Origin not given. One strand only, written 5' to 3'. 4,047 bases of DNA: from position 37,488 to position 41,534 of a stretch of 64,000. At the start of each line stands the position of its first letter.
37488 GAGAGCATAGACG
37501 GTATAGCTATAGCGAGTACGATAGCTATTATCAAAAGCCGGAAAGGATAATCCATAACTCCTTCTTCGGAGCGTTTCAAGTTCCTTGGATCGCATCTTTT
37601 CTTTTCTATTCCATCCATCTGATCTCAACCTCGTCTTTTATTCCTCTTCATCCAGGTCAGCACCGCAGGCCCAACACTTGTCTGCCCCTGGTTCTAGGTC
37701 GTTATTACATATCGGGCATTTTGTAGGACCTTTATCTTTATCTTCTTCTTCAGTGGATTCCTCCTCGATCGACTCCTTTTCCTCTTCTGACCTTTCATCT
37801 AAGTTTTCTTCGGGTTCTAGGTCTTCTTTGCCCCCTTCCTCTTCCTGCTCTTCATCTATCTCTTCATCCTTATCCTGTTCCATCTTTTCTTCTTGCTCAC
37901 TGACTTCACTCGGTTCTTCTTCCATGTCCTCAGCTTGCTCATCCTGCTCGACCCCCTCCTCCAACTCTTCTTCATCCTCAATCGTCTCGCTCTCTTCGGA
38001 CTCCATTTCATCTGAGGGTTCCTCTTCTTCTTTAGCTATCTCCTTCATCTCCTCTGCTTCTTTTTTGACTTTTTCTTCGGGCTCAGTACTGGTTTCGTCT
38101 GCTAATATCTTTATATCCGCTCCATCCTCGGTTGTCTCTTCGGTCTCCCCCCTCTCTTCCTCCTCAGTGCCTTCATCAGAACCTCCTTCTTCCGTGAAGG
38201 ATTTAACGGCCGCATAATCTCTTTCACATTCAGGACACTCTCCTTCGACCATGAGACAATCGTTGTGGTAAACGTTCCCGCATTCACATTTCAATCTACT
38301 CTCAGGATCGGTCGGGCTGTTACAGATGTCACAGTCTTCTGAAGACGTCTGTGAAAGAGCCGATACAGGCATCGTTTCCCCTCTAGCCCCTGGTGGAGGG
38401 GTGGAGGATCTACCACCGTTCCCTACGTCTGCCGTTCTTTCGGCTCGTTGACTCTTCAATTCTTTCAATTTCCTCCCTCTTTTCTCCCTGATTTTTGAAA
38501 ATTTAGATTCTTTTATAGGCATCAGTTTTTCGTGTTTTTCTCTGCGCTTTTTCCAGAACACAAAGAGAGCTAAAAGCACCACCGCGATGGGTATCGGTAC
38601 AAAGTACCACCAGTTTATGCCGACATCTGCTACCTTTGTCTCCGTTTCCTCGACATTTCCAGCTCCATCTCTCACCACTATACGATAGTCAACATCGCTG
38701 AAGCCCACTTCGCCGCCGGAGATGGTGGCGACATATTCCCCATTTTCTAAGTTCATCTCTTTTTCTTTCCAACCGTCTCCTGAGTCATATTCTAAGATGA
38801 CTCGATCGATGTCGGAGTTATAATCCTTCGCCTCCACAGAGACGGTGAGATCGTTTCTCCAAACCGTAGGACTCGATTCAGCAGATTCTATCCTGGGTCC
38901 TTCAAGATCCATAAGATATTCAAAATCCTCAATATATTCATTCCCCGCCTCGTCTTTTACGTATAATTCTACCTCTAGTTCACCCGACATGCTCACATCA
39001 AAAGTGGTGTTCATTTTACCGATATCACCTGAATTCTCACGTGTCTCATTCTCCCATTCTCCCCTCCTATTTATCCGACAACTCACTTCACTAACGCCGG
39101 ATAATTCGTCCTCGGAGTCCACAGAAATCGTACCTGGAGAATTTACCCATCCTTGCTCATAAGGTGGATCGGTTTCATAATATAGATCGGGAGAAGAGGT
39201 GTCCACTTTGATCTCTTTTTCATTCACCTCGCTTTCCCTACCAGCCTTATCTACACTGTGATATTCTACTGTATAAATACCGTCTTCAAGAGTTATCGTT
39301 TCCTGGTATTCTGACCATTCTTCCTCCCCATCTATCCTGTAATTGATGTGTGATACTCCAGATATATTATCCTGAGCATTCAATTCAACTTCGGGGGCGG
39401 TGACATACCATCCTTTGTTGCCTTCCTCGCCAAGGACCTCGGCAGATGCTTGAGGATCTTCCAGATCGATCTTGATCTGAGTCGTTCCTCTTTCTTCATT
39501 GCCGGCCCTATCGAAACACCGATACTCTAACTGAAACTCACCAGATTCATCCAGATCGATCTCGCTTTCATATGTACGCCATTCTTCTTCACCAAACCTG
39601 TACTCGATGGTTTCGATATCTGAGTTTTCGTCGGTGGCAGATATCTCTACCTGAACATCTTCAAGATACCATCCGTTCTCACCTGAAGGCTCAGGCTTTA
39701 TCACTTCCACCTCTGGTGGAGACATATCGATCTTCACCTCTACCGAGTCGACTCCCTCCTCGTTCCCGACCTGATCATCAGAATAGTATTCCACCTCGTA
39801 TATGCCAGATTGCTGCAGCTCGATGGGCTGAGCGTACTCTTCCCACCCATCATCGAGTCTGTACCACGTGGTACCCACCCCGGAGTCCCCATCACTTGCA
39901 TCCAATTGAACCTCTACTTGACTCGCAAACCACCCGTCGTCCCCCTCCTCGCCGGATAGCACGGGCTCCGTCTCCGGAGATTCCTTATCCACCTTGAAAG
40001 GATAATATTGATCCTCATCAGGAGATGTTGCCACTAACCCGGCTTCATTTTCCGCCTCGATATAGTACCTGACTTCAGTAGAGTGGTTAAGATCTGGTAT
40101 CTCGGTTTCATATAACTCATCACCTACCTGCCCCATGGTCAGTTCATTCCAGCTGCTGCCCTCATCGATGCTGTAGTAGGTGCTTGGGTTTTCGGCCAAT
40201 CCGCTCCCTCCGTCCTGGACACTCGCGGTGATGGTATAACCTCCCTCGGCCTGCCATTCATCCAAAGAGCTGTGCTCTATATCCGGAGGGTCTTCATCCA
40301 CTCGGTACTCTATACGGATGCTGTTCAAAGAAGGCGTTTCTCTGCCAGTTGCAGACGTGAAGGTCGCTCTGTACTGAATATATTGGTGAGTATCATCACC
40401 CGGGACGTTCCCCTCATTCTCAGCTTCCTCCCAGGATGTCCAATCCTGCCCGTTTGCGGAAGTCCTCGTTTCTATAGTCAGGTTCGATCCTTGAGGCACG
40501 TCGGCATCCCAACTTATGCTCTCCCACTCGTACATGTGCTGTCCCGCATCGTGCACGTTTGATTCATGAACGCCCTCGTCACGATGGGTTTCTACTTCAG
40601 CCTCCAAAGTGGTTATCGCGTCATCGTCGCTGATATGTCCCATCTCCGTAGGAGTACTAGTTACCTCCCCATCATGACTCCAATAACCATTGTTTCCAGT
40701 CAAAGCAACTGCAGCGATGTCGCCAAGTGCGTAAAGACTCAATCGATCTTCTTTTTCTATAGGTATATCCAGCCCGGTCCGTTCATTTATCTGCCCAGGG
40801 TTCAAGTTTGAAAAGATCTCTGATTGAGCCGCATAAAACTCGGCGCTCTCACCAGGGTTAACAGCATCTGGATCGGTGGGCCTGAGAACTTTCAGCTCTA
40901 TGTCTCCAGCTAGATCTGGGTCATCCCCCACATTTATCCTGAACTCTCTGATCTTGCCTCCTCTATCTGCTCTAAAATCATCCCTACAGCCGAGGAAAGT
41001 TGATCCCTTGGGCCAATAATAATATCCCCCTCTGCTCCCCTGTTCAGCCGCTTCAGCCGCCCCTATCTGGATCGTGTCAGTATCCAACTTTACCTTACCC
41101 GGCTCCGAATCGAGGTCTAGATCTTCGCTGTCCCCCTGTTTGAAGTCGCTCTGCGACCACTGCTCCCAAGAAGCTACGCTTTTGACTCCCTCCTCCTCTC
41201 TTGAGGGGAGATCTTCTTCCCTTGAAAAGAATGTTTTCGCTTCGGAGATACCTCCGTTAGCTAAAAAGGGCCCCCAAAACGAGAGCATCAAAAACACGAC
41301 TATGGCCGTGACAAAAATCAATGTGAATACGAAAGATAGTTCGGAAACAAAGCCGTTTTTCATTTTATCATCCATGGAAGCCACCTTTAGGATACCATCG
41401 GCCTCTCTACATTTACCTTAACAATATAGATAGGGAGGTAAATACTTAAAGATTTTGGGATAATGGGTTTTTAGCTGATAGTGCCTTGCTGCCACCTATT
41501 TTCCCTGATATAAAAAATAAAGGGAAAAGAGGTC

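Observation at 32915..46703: Type IV pilus-like operon whose filament genes are interleaved with two ~1200-aa receptor-like membrane proteins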

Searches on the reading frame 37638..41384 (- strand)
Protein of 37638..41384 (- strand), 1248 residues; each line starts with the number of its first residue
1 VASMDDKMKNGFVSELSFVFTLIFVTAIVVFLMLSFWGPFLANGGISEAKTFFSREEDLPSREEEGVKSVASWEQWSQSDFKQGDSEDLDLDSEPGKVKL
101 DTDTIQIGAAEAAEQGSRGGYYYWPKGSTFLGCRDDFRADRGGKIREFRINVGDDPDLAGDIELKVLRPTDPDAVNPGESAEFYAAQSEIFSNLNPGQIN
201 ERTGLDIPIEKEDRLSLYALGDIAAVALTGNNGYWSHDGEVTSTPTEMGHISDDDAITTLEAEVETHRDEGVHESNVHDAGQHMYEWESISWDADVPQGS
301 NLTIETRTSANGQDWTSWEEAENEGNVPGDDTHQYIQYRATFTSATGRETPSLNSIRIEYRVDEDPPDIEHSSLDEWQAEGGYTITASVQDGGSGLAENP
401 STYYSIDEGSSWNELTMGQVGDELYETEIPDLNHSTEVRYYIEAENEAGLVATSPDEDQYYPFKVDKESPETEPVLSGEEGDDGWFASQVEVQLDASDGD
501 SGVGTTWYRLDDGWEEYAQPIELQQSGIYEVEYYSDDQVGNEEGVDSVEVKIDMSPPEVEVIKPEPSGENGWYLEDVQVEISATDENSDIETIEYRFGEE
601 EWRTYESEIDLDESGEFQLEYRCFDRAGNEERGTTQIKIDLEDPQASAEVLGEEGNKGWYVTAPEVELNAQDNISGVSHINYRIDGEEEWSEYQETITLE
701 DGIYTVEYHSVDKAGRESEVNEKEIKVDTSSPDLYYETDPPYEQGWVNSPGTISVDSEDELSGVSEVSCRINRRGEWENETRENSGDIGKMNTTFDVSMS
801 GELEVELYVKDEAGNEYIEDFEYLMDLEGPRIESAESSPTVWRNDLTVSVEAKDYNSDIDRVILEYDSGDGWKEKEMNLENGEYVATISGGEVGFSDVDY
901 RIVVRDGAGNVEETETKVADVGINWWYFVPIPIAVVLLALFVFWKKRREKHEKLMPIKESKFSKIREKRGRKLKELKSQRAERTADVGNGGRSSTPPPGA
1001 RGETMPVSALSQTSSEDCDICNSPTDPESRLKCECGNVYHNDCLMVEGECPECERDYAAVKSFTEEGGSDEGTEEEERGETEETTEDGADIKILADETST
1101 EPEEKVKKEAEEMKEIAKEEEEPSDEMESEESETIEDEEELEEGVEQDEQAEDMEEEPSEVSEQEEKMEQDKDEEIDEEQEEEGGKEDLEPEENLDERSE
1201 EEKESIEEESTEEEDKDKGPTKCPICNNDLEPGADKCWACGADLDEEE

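Call 4: search_protein_families(library=pfam, proteins=[window:37638-41384:-], max_evalue=0.1)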
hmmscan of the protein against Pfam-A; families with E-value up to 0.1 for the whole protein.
window:37638-41384:- (1248 aa): 8 families
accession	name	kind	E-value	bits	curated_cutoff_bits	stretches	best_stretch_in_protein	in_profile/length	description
PF19077.6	Big_13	-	6e-10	40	27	1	683-729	57-102/102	Bacterial Ig-like domain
PF13754.12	Big_3_4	-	1.5e-05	25.3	27.3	0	784-828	19-62/106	Domain of unknown function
PF16403.11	Bact_surface_Ig-like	-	7.3e-05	23.2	27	0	606-636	38-68/71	Bacterial surface protein, Ig-like domain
PF12245.14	Big_3_2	-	0.0027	18.3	23.3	0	615-636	95-117/122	Bacterial Ig-like domain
PF24893.1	DUF7743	-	0.006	16.7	27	0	362-461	2-97/120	Domain of unknown function (DUF7743)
PF18981.6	InlK_D3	-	0.016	15.7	25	0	516-552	39-75/75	Internalin K domain (D3/D4)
PF09136.16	Glucodextran_B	-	0.021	15.2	27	0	692-720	47-75/83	Glucodextranase, domain B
PF03174.19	CHB_HEX_C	-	0.035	14.5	23.6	0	668-718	26-74/76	Chitobiase/beta-hexosaminidase C-terminal domain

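Call 5: search_protein_families(library=ncbifam, proteins=[window:37638-41384:-], max_evalue=0.1)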
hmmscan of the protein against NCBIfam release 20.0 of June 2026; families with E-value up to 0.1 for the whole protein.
window:37638-41384:- (1248 aa): 2 families
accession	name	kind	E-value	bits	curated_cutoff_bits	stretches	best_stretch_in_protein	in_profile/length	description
NF047446.1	barrel_OmpL47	domain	5.1e-55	183.8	40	4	487-552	2-68/68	OmpL47-type beta-barrel domain-containing protein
NF047441.1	Lepto_OmpL47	equivalog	3.9e-34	118.8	250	2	665-773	76-188/336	multi-beta-barrel domain surface protein OmpL47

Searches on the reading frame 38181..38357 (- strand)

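Call 87: search_protein_families(library=pfam, proteins=[window:38181-38357:-], max_evalue=1)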
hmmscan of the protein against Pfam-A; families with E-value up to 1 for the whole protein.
seq(59 aa): 14 families
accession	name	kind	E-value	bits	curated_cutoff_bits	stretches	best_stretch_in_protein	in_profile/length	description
PF13639.12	zf-RING_2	-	0.0028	18.3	27.3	1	8-44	2-43/44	Ring finger domain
PF00628.35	PHD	-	0.003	18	24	1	9-39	1-32/47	PHD-finger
PF13901.12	RH_dom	-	0.013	15.8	28.1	1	7-47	156-204/206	Rubicon Homology Domain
PF14446.12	Prok-RING_1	-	0.014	15.8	29.1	1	6-41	4-41/54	Prokaryotic RING finger family 1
PF17122.11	zf-C3H2C3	-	0.025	15.1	27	1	9-45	1-35/35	Zinc-finger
PF23412.1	zf_RING_Vps8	-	0.025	14.8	27.3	1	25-45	22-42/52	Vps8 RING zinc finger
PF16744.11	zf-RING_15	-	0.029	15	30.8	1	5-40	4-39/73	KIAA1045 RING finger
PF17123.11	zf-RING_11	-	0.031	14.4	27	1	8-35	1-29/29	RING-like zinc finger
PF23555.2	zf-RING_Vps41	-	0.054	13.5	30.3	1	23-40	23-40/52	Vps41 C-terminal RING finger domain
PF14634.12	zf-RING_5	-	0.14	12.6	27.9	1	9-46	2-43/43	zinc-RING finger domain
PF22908.2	PHD_NSD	-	0.15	12.8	23.9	1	7-37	3-39/57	Histone-lysine N-methyltransferase NSD-like, PHD zinc finger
PF21202.3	SLX1_C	-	0.16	12.8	27.2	0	8-35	1-33/65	Structure-specific endonuclease subunit SLX1, C-terminal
PF00130.28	C1_1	-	0.2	12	26.5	1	5-36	10-44/53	Phorbol esters/diacylglycerol binding domain (C1 domain)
PF12861.13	zf-ANAPC11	-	0.68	10.5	25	0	9-45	15-58/65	Anaphase-promoting complex subunit 11 RING-H2 finger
